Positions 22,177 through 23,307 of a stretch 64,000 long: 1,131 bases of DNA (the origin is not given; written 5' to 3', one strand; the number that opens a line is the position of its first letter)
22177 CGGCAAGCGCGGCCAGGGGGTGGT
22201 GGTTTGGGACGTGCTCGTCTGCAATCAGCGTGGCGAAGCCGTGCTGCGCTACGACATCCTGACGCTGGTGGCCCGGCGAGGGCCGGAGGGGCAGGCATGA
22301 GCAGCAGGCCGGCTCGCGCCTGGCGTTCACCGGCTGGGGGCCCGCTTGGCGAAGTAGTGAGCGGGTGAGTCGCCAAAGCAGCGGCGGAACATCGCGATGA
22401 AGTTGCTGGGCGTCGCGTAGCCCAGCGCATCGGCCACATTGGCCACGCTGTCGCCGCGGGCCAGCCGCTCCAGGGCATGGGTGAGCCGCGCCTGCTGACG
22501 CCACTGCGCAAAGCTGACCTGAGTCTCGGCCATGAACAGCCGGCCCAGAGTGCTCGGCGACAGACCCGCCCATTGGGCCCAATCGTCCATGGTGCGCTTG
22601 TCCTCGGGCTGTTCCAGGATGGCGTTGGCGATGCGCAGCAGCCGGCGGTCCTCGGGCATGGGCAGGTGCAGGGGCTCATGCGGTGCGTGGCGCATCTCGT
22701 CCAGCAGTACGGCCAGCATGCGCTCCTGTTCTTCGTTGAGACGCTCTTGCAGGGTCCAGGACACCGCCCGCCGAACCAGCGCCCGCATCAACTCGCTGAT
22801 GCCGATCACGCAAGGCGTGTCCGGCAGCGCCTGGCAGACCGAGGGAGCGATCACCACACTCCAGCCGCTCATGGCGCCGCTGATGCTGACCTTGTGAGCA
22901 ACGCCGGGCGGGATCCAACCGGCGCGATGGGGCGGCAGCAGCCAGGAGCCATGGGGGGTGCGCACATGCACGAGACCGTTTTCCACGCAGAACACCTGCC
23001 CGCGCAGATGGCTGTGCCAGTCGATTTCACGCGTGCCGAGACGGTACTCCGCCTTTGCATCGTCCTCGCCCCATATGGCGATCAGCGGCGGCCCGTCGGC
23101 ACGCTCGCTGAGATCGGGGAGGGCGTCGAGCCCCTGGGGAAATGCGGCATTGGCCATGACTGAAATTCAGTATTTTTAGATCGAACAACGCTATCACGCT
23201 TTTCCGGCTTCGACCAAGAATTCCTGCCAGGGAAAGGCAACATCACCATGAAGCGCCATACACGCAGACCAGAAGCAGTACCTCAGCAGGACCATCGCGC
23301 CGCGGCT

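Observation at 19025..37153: Putative sulfur-tropone/tropolone biosynthetic gene cluster with an unfamiliar gene set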

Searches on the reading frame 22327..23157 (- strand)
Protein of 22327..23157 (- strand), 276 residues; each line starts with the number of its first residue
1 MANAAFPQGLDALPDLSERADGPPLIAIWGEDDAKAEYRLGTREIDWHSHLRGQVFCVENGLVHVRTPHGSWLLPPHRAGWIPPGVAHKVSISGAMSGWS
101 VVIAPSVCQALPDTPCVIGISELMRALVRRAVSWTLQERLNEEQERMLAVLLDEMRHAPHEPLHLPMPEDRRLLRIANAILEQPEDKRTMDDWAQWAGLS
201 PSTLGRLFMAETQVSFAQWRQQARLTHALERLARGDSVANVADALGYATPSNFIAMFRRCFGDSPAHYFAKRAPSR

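Call 5: search_protein_families(library=pfam, proteins=[window:22327-23157:-])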
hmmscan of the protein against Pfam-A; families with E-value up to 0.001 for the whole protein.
window:22327-23157:- (276 aa): 2 families
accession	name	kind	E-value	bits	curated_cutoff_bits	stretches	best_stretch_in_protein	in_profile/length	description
PF12833.13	HTH_18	-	9e-23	80.8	33.6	1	193-270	1-79/80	Helix-turn-helix domain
PF00165.29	HTH_AraC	-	1.6e-07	31.7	26.6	0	183-221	4-42/42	Bacterial regulatory helix-turn-helix proteins, AraC family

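Call 87: search_protein_families(library=ncbifam, proteins=[window:22327-23157:-], max_evalue=0.000001)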
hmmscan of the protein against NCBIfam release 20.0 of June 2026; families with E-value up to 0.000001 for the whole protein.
window:22327-23157:- (276 aa): 12 families
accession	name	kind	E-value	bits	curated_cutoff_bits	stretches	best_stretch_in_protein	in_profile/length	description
NF007860.0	PRK10572.1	equivalog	1.3e-13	50.5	208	1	155-271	167-284/292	arabinose operon transcriptional regulator AraC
NF006902.0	PRK09393.1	equivalog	2.6e-11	43.3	425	1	168-270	217-320/327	transcriptional regulator FtrA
NF049968.1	QhpR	equivalog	1.1e-09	37.9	250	1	136-268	155-283/284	AraC-like transcriptional regulator QhpR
NF047455.1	TF_Staph_AryK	equivalog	8.9e-09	34.1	850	1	139-271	124-258/759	transcriptional regulator AryK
NF047788.1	TransRegPocR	equivalog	1.5e-08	34.3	500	1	150-270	168-289/296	transcriptional regulator PocR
NF040475.1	chlor_reg_RclR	equivalog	1.8e-08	34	400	1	171-269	177-276/284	reactive chlorine-specific transcriptional regulator RclR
TIGR04094.1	adjacent_YSIRK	equivalog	2.1e-08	33.6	200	1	189-268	303-382/383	YSIRK-targeted surface antigen transcriptional regulator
NF007407.0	PRK09940.1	equivalog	3.2e-07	30.2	348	1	209-267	171-229/253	transcriptional regulator YdeO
NF011732.0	PRK15185.1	equivalog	4.7e-07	29.4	354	1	175-268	210-303/309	transcriptional regulator HilD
NF007243.0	PRK09685.1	equivalog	5.7e-07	29.2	199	1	121-270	150-300/303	transcriptional regulator FeaR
NF041686.2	ant_diox_reg_AndR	equivalog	5.9e-07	29.4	350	1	137-271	180-320/321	anthranilate 1,2-dioxygenase regulatory protein AndR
NF011618.0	PRK15044.1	equivalog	7.4e-07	28.8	423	0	198-267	219-288/295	invasion transcriptional regulator HilC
